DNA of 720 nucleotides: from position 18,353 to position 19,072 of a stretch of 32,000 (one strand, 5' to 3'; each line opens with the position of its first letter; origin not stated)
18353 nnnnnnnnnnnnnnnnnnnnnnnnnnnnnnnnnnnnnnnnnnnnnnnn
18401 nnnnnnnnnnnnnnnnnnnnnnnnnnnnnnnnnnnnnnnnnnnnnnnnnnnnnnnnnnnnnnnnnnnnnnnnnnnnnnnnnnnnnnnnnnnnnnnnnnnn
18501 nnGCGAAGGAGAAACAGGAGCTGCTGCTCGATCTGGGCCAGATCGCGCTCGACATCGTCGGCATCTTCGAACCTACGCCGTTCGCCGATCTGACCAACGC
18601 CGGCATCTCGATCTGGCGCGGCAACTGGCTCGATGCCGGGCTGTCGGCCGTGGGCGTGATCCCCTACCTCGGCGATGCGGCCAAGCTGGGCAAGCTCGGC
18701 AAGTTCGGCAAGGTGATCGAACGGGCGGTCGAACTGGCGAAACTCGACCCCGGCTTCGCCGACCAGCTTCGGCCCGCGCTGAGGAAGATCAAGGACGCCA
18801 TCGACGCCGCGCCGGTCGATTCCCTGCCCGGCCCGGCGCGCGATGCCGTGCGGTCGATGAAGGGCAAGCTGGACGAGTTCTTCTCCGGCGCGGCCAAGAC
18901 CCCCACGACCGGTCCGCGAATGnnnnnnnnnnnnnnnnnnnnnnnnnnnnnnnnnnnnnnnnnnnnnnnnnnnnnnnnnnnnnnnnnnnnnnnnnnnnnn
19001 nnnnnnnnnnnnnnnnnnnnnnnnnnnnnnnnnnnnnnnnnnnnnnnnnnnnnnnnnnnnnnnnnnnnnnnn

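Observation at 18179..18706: Unassigned N-terminal region and PT-TG-like segment: delivery route unknown, no secretion system linked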

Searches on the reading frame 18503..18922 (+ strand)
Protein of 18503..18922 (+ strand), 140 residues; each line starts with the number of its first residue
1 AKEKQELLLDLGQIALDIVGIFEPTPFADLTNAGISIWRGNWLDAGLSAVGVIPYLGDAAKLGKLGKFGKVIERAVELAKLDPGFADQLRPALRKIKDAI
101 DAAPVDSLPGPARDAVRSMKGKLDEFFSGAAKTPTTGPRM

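Call 18: search_protein_families(library=pfam, alignment_id=A2, max_evalue=10)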
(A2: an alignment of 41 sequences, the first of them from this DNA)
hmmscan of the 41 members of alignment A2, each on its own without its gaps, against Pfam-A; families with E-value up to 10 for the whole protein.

A. member 1, seq(140 aa): 1 family
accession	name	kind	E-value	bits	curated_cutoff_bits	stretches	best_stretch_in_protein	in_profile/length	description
PF21815.4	PAS_PdeA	-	0.0082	16.6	21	1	31-53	81-103/106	PdeA-like PAS domain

B. families by the number of members that match (of 41 scanned): 29 families (the first 25 are shown)
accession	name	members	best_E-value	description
PF21733.3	Death_3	3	0.017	Death domain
PF05109.20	Herpes_gp350_A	3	0.23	Herpes virus envelope glycoprotein gp350, N-terminal A domain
PF14304.11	CSTF_C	2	0.0078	Transcription termination and cleavage factor C-terminal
PF19903.4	DUF6376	2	0.16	Family of unknown function (DUF6376)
PF17316.7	Perilipin_2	2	0.16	Perilipin protein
PF21815.4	PAS_PdeA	1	0.0082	PdeA-like PAS domain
PF16888.10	YwqH-like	1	0.012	YwqH-like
PF19833.4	RecG_dom3_C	1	0.03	ATP-dependent DNA helicase RecG, domain 3, C-terminal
PF19855.4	DUF6330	1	0.05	Family of unknown function (DUF6330)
PF03357.26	Snf7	1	0.062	Snf7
PF05597.16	Phasin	1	0.069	Poly(hydroxyalcanoate) granule associated protein (phasin)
PF22181.1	TarS_linker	1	0.07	Glycosyl transferase TarS linker domain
PF07471.18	Phage_Nu1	1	0.073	Phage DNA packaging protein Nu1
PF23275.1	TPR_23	1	0.082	ESX-1 secretion-associated protein EspA-like, TPR repeats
PF17243.7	POTRA_TamA_1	1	0.099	POTRA domain TamA domain 1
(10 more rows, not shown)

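Call 25: search_protein_representatives(alignment_id=A2)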
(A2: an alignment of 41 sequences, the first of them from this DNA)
Query: 41 sequences, 140 profile positions. Proteins with E-value up to 0.001 (for the whole library): 3812; up to 1e-10: 1249; up to 1e-30: 323. The best 150 are listed.
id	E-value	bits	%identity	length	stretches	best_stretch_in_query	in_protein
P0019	2.9e-59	215.2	-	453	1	3-137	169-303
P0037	9.5e-59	213.6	-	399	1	3-137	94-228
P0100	8.8e-57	207.2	-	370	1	3-137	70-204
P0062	9.2e-57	207.1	-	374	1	2-138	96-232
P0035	3.2e-56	205.4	-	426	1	2-138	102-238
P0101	1.3e-55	203.4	-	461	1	5-133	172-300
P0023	1.5e-55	203.2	-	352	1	3-137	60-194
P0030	2.7e-55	202.4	-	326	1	2-135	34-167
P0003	3.2e-55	202.2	-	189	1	2-134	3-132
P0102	3.3e-55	202.1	-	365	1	3-137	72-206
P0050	3.4e-55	202.1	-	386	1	3-138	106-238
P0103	1.0e-54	200.5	-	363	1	3-138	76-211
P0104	5.9e-54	198.0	-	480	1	2-133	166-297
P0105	1.5e-53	196.7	-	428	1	2-134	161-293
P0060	1.8e-53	196.5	-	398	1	5-137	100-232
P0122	2.4e-48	179.8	-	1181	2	2-134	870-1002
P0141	3.4e-46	172.9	-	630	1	4-134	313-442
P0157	1.2e-44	167.9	-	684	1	2-136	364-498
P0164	2.0e-44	167.2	-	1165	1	2-135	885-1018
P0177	9.6e-44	164.9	-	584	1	3-129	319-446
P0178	9.6e-44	164.9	-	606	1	3-135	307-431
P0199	5.3e-42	159.3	-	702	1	2-137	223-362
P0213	1.6e-41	157.7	-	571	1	2-136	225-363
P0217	2.0e-41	157.4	-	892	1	5-138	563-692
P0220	2.4e-41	157.2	-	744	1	2-129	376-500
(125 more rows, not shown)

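Call 26: search_protein_families(library=pfam, proteins=[P0122, P0164, P0217, P0220, P0199, P0157, P0141, P0178, P0177, P0213], max_evalue=0.01)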
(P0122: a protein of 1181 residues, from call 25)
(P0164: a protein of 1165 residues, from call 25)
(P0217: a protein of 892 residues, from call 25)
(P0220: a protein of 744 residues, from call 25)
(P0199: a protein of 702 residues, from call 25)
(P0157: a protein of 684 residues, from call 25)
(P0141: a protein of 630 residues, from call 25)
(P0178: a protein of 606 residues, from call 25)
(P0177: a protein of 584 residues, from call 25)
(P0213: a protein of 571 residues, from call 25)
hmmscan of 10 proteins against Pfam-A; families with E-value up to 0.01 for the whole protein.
P0122 (1181 aa): 1 family
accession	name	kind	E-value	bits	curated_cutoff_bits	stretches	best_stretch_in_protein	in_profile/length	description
PF13930.12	Endonuclea_NS_2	-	1.5e-13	51.5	27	1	1033-1165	10-130/132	DNA/RNA non-specific endonuclease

P0164 (1165 aa): 1 family
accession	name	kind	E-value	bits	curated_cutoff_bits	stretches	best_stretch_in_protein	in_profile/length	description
PF04298.18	Zn_peptidase_2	-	0.00099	19.1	27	0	787-829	60-102/218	Putative neutral zinc metallopeptidase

P0217 (892 aa): 2 families
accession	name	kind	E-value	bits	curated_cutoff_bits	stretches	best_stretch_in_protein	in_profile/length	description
PF13699.11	eCIS_core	-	2.4e-28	98.6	22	1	444-518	1-78/79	eCIS core domain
PF01464.25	SLT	-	0.0026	17.8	21.3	0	101-138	12-50/117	Transglycosylase SLT domain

P0220 (744 aa): 0 families

P0199 (702 aa): 0 families

P0157 (684 aa): 2 families
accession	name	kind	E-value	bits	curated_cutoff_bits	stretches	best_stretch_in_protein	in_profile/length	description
PF12639.13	Colicin-DNase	-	2.6e-18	67.1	25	1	573-674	2-96/96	DNase/tRNase domain of colicin-like bacteriocin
PF14414.12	WHH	-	6.3e-15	55.1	25.1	1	644-681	5-42/43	A nuclease of the HNH/ENDO VII superfamily with conserved WHH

P0141 (630 aa): 1 family
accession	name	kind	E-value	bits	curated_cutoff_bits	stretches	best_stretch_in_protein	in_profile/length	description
PF14021.12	TNT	-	4.2e-22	78.8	27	1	544-628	5-88/88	Tuberculosis necrotizing toxin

P0178 (606 aa): 0 families

P0177 (584 aa): 0 families

P0213 (571 aa): 1 family
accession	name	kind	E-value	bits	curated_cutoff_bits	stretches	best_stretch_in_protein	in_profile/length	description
PF18451.7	CdiA_C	-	4.7e-18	65.6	26.6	1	486-564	1-81/81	Contact-dependent growth inhibition CdiA C-terminal domain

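Call 28: find_related_loci(query=A2, collection=genome_contigs, flank=10000)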
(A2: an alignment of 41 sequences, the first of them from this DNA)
Query A2 (140 aa) in genome_contigs; peptide patterns used: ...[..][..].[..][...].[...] (x = any residue, [..] = any of these).
128 stretches matched a pattern; 102 encode a relative of the query (tblastn E <= 1e-3); the best 80 are kept; 80 distinct loci.
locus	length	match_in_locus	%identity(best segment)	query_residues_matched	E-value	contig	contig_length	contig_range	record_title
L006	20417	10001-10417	75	1-140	4e-66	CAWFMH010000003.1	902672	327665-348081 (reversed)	MAG: uncultured Gammaproteobacteria bacterium isolate MFD04212.bin.1.326 genome assembly, contig: contig_1886, whole gen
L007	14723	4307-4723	75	1-140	1e-65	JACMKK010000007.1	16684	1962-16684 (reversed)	MAG: Luteimonas sp. isolate ES-bin-219 ES-bin-219-contig-k141_226835, whole genome shotgun sequence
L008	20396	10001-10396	66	3-134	1e-54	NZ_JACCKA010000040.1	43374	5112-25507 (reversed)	Luteimonas salinisoli strain SJ-92 391, whole genome shotgun sequence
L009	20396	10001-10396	64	3-134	3e-52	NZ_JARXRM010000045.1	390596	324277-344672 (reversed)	Luteimonas endophytica strain RD2P54 297, whole genome shotgun sequence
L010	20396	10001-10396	67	3-134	3e-52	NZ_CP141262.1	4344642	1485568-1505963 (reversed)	Luteimonas sp. R10 chromosome, complete genome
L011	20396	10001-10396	65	3-134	3e-52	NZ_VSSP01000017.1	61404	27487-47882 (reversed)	Luteimonas suaedae strain LNNU 24178 NODE_17_length_61404_cov_358.638_ID_2853, whole genome shotgun sequence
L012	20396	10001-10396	64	3-134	2e-51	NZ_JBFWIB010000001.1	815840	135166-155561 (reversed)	Luteimonas salinilitoris strain C3-2-a3 C3-2-a3_contig_1, whole genome shotgun sequence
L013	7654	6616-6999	59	3-130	3e-45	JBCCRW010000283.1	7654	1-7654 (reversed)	MAG: Planctomycetota bacterium isolate P01_D01_bin.41 k141_937022_length_7654_cov_16.9595, whole genome shotgun sequence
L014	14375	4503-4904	53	1-137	1e-44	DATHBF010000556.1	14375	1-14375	MAG TPA_asm: Pyrinomonadaceae bacterium isolate SMAG_U10709 k141_825351, whole genome shotgun sequence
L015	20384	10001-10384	56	4-128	2e-42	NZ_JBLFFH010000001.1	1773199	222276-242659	Sphingomonas sp. DT-204 NODE_1_length_1773199_cov_309.035754, whole genome shotgun sequence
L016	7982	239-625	59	7-132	7e-42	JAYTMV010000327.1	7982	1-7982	MAG: Sphingomonadales bacterium isolate GFS_3822 GFS_3822_326, whole genome shotgun sequence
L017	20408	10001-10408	57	4-136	7e-42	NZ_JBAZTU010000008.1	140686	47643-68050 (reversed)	MAG: Sphingomonas sp. isolate SO_2017_GW1_210 NODE_876_length_140686_cov_17.363491_OW334_2017, whole genome shotgun sequ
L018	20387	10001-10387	59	7-132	5e-41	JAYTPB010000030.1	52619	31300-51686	MAG: Sphingomonadales bacterium isolate GFS_4306 GFS_4306_29, whole genome shotgun sequence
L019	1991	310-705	53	1-138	1e-41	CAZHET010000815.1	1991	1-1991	MAG TPA_asm: uncultured Planctomycetaceae bacterium isolate SRP072547_co1_440 genome assembly, contig: NODE_153226_lengt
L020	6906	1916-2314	53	4-133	7e-41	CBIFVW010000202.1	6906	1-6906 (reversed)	MAG TPA_asm: uncultured Sphingomonas sp. isolate ERR14720262_binner23_Refined_8 genome assembly, contig: ERZ27336807.100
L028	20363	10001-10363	54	2-123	1e-38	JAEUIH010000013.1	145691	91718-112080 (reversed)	MAG: Planctomyces sp. isolate new MAG-38 NODE_13_length_145691_cov_8.411506, whole genome shotgun sequence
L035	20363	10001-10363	48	6-126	5e-36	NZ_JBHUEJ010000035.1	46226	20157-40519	Ottowia flava strain CGMCC 1.13650 platanus_K_21_77_35, whole genome shotgun sequence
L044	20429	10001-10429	45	7-132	4e-34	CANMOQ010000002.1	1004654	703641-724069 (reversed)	uncultured Erythrobacter sp. isolate 3-903-J.fasta genome assembly, contig: NODE_2, whole genome shotgun sequence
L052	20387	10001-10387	50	3-133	3e-33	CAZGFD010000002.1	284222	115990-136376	MAG TPA_asm: uncultured Nitrospiraceae bacterium isolate SRP334346_co1_138 genome assembly, contig: NODE_39_length_28422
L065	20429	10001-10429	46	6-131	5e-32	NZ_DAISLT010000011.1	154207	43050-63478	MAG: Novosphingobium sp. isolate CTOTU50391 NODE_20_length_154207_cov_6.094102, whole genome shotgun sequence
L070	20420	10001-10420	46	6-128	1e-30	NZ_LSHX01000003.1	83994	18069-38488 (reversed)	Sphingomonas sp. CCH21-G11 CCH21-G11_contig3, whole genome shotgun sequence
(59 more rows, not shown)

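Call 33: search_protein_families(library=pfam, proteins=[L044:9191-9610:+, L065:6160-6807:+, L065:7044-8144:+, L065:8755-9645:+, L035:2877-3317:-, L035:3505-4980:-, L044:13402-15057:+, L044:6416-7399:+, L044:6024-6419:+, L035:15875-18169:+], max_evalue=0.01)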
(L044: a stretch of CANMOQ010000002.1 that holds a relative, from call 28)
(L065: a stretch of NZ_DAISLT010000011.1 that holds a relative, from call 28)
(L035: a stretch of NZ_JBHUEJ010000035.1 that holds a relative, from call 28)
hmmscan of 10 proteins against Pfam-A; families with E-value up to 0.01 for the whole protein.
L044:9191-9610:+ (139 aa): 4 families
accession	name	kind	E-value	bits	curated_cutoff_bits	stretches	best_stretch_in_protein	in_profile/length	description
PF00196.25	GerE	-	3.1e-08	33.6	23.5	1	76-130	2-56/57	Bacterial regulatory proteins, luxR family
PF08281.18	Sigma70_r4_2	-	3.1e-05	24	25.7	1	74-119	8-54/54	Sigma-70, region 4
PF04545.22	Sigma70_r4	-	0.0019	18.1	24.1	1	85-119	15-48/50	Sigma-70, region 4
PF13730.12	HTH_36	-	0.0077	16.5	25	0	85-118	15-52/55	Helix-turn-helix domain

L065:6160-6807:+ (215 aa): 1 family
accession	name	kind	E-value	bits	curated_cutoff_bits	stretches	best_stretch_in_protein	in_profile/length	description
PF04513.17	Baculo_PEP_C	-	0.0071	16.8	38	0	139-208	31-94/140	Baculovirus polyhedron envelope protein, PEP, C terminus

L065:7044-8144:+ (366 aa): 1 family
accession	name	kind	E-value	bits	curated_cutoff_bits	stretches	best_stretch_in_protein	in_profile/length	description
PF20388.3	DUF6683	-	5.9e-12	46.2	23.6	1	188-335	77-219/253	Family of unknown function (DUF6683)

L065:8755-9645:+ (296 aa): 1 family
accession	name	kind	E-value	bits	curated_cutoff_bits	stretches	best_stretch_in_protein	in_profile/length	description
PF07481.16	DUF1521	-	3.5e-57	193.5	23.6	1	79-246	1-168/169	Domain of Unknown Function (DUF1521)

L035:2877-3317:- (146 aa): 0 families

L035:3505-4980:- (491 aa): 6 families
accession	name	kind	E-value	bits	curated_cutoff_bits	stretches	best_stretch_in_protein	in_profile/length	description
PF00959.24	Phage_lysozyme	-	3.7e-49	166.7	22.3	1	113-236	1-125/125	Phage lysozyme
PF01476.26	LysM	-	1.3e-31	108.7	20.9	2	277-321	1-43/43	LysM domain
PF23473.1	LysM3_LYK4_5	-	7.2e-09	36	29.3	1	276-321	4-47/48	LYK4/5 LysM3 domain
PF12671.13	Amidase_6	-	0.00073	20.1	23.2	0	383-422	29-58/163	Putative amidase domain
PF05382.19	Amidase_5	-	0.0022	18.3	21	1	380-444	25-88/142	Bacteriophage peptidoglycan hydrolase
PF23577.1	LysM_RLK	-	0.0027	18.1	27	0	277-300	3-25/44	LysM domain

L044:13402-15057:+ (551 aa): 1 family
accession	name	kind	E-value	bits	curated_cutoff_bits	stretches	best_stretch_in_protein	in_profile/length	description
PF00118.29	Cpn60_TCP1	-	1.3e-74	252.1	34.3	1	23-524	1-488/490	TCP-1/cpn60 chaperonin family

L044:6416-7399:+ (327 aa): 1 family
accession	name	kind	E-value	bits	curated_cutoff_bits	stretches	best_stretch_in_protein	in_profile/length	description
PF01052.25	FliMN_C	-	7.4e-09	35.9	23.8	1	220-287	4-70/73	Type III flagellar switch regulator (C-ring) FliN C-term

L044:6024-6419:+ (131 aa): 1 family
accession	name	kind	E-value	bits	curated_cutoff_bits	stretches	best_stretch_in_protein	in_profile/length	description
PF04347.18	FliO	-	4.2e-16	59.2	22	1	29-104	1-75/91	Flagellar biosynthesis protein, FliO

L035:15875-18169:+ (764 aa): 3 families
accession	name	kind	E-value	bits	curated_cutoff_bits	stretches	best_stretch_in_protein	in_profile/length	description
PF00263.26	Secretin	-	1.2e-36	126.3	27.5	1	552-709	1-168/169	Bacterial type II and III secretion system protein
PF03958.22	Secretin_N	-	4.4e-17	62.5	28.2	1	325-474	2-68/69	Bacterial type II/III secretion system short domain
PF21304.2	T3S_SPI-1_N0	-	0.0019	18.8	27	1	186-249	3-68/69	SPI-1 type 3 secretion system secretin, N0 domain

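Call 44: search_protein_families(library=pfam, proteins=[L070:3555-4688:+, L070:4713-5027:+, L070:5030-5419:+, L070:5326-6180:+, L070:6177-6650:+, L070:6647-7249:+, L070:7233-8552:+, L070:8549-8998:+, L070:8995-9609:+, L035:18166-19332:+], max_evalue=0.05)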
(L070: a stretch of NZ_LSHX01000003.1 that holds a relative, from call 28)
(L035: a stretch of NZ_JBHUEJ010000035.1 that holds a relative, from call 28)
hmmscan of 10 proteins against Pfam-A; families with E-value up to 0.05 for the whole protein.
L070:3555-4688:+ (377 aa): 1 family
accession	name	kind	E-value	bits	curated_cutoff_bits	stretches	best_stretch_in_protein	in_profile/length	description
PF23893.1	Y4YQ_C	-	2e-05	24.7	27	1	335-372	13-50/53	Uncharacterised protein Y4YQ C-terminal domain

L070:4713-5027:+ (104 aa): 0 families

L070:5030-5419:+ (129 aa): 0 families

L070:5326-6180:+ (284 aa): 1 family
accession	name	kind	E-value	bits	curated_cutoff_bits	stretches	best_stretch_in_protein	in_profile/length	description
PF01514.23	YscJ_FliF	-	3.9e-30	105.5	24.4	1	64-228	7-170/179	Secretory protein of YscJ/FliF family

L070:6177-6650:+ (157 aa): 0 families

L070:6647-7249:+ (200 aa): 3 families
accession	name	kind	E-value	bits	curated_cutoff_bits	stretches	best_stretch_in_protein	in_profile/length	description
PF02108.21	FliH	-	0.0023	18.3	24.1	1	70-184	4-122/128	Flagellar assembly protein FliH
PF06635.17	T3SS_SCTL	-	0.0024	17.8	23.3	1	19-195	19-199/206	Type 3 secretion system stator protein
PF06426.19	SATase_N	-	0.044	14.5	21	0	47-107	7-67/105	Serine acetyltransferase, N-terminal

L070:7233-8552:+ (439 aa): 4 families
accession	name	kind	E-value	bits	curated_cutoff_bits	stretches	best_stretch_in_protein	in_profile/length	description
PF00006.31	ATP-synt_ab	-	3.8e-81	272.2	29.5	1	150-358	1-213/213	ATP synthase alpha/beta family, nucleotide-binding domain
PF18269.6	T3SS_ATPase_C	-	1.8e-17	63.4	22.7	1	366-434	2-70/72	T3SS EscN ATPase C-terminal domain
PF13401.12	AAA_22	-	0.0017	19.1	27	1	168-262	10-93/130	AAA domain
PF00005.33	ABC_tran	-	0.046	14.8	25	0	160-190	8-38/137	ABC transporter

L070:8549-8998:+ (149 aa): 1 family
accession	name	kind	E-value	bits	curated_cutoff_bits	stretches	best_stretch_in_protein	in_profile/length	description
PF16716.10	BST2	-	0.027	15.6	27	1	12-51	19-58/91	Bone marrow stromal antigen 2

L070:8995-9609:+ (204 aa): 0 families

L035:18166-19332:+ (388 aa): 4 families
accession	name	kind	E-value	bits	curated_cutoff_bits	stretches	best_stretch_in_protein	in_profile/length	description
PF23893.1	Y4YQ_C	-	6.4e-12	45.5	27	1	336-384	3-51/53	Uncharacterised protein Y4YQ C-terminal domain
PF21937.1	Yop-YscD_ppl_2nd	-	5.3e-06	26.5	27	1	275-317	22-65/67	YscD/CdsD-like Bon-like domain 2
PF16697.10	Yop-YscD_cpl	-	1.2e-05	25.9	33.2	1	26-115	1-91/94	Inner membrane component of T3SS, cytoplasmic domain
PF16693.10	Yop-YscD_ppl_1st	-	5.6e-05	23.2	24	1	197-243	2-50/62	YscD/CdsD-like Bon-like domain 1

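Call 45: predict_structure(alignment_id=A2)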
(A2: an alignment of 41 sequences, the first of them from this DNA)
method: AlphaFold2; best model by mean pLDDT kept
length: 140 residues; sequences in the alignment: 41
mean_pLDDT: 77.8   pTM: 0.67
mean pLDDT of the five models: 77.8, 77.1, 72.5, 72.3, 69.7
residues with pLDDT >= 90: 57; 70-90: 45; 50-70: 18; < 50: 20
segments of 3 or more residues with pLDDT < 50: 34-36, 38-53
pLDDT, mean of each block of 10 residues (from residue 1): 88 84 58 48 43 56 85 94 93 92 90 92 93 74
secondary structure, 60 per line:
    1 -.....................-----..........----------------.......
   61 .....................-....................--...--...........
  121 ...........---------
elements in order: H2-22 H28-37 H54-81 H83-102 H110-131

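Call 48: find_homologous_proteins(query=A3, max_evalue=1e-150)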
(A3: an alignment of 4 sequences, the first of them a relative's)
Query A3 (4 sequences) (666 aa, profile of the alignment): 6883 proteins with E <= 1e-150 among 8000 candidates; the best 120 are listed.
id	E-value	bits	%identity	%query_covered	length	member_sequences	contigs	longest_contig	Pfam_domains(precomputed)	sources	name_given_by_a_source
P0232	0.0e+0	1122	44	98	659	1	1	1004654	PF00771.26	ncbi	-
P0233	0.0e+0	1117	61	98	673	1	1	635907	PF00771.26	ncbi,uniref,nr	ncbi:flagellar biosynthesis protein FlhA [Caulobacter hibisci]|uniref:FHIPEP family type III secreti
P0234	0.0e+0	1116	44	98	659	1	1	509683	PF00771.26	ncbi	-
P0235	0.0e+0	1104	61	98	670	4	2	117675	PF00771.26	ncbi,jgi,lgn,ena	-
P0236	0.0e+0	1099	46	94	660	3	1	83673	PF00771.26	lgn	-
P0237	0.0e+0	1098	44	98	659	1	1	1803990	PF00771.26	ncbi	-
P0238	0.0e+0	1094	92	100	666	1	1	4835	PF00771.26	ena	-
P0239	0.0e+0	1094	92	100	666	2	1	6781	PF00771.26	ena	-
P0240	0.0e+0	1094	91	100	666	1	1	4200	PF00771.26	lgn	-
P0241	0.0e+0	1093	91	100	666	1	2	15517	PF00771.26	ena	-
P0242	0.0e+0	1093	92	100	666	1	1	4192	PF00771.26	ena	-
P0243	0.0e+0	1093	91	100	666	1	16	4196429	PF00771.26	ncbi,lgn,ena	-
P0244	0.0e+0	1093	91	100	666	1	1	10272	PF00771.26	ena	-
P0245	0.0e+0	1093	91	100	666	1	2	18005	PF00771.26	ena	-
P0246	0.0e+0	1093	91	100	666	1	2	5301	PF00771.26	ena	-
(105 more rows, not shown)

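Call 51: fold_search(model_id=the predicted structure, library=pdb)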
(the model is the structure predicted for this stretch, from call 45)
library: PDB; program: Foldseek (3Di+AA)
matches with E <= 10: 441; with E <= 0.001: 0
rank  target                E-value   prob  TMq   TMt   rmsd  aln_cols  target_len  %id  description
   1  5ecf_B                3.9e-01  0.54  0.38  0.36  12.7       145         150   15  Ligand binding domain 1 of Penicillium marneffei MP1 protein complexed with arachidonic acids (released 2016-10-19)
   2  2n8w_MODEL_1_A        4.3e-01  0.77  0.33  0.41   4.9        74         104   24  Solution NMR Structure of Designed Protein DA05R1, Northeast Structural Genomics Consortium (NESG) Target OR69 (released 2015-11-25)
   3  5csd_D                4.3e-01  0.60  0.42  0.38  13.3       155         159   15  Ligand binding domain 2 of Penicillium marneffei MP1 protein in complex with arachidonic acids (released 2016-07-27)
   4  5fb7_C                4.3e-01  0.54  0.40  0.37  13.4       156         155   15  Ligand binding domain 2 of Penicillium marneffei MP1 protein complexed with multiple arachidonic acids (released 2016-12-14)
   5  5fb7_A                4.3e-01  0.44  0.37  0.35  13.4       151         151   14  Ligand binding domain 2 of Penicillium marneffei MP1 protein complexed with multiple arachidonic acids (released 2016-12-14)
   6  5ecf_F                5.1e-01  0.54  0.40  0.38  11.9       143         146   15  Ligand binding domain 1 of Penicillium marneffei MP1 protein complexed with arachidonic acids (released 2016-10-19)
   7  5ecf_E                5.1e-01  0.41  0.38  0.36  12.8       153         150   16  Ligand binding domain 1 of Penicillium marneffei MP1 protein complexed with arachidonic acids (released 2016-10-19)
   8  5d39_A                5.4e-01  0.38  0.32  0.12   7.7       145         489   14  Transcription factor-DNA complex (released 2016-08-10)
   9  5csd_A                5.7e-01  0.54  0.43  0.39  13.3       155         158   15  Ligand binding domain 2 of Penicillium marneffei MP1 protein in complex with arachidonic acids (released 2016-07-27)
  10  9gm7_C                8.9e-01  0.09  0.18  0.08  19.8       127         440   12  MukBEF in a nucleotide-bound state with open neck gate (monomer) (released 2025-03-26)
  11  5d39_B                1.1e+00  0.18  0.31  0.11  11.4       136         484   17  Transcription factor-DNA complex (released 2016-08-10)
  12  9k7x_F                1.2e+00  0.44  0.31  0.46   5.7        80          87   14  Crystal structure of designed calcium-induced homotrimer C3-Ca1-DN*3-20 (released 2025-10-29)
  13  2l3l_MODEL_1_A        1.4e+00  0.25  0.34  0.41  14.6       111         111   12  The solution structure of the N-terminal domain of human Tubulin Binding Cofactor C reveals a platform for the (released 2011-09-21)
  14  4dnd                  1.4e+00  0.21  0.29  0.39   7.2        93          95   20  Crystal structure of syntaxin 10 from Homo sapiens (released 2012-02-22)
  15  9k7w_D                1.5e+00  0.35  0.32  0.43   4.7        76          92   24  Crystal structure of designed nickel-induced homotrimer C3-Ni1-HH*3-18 (released 2025-10-29)
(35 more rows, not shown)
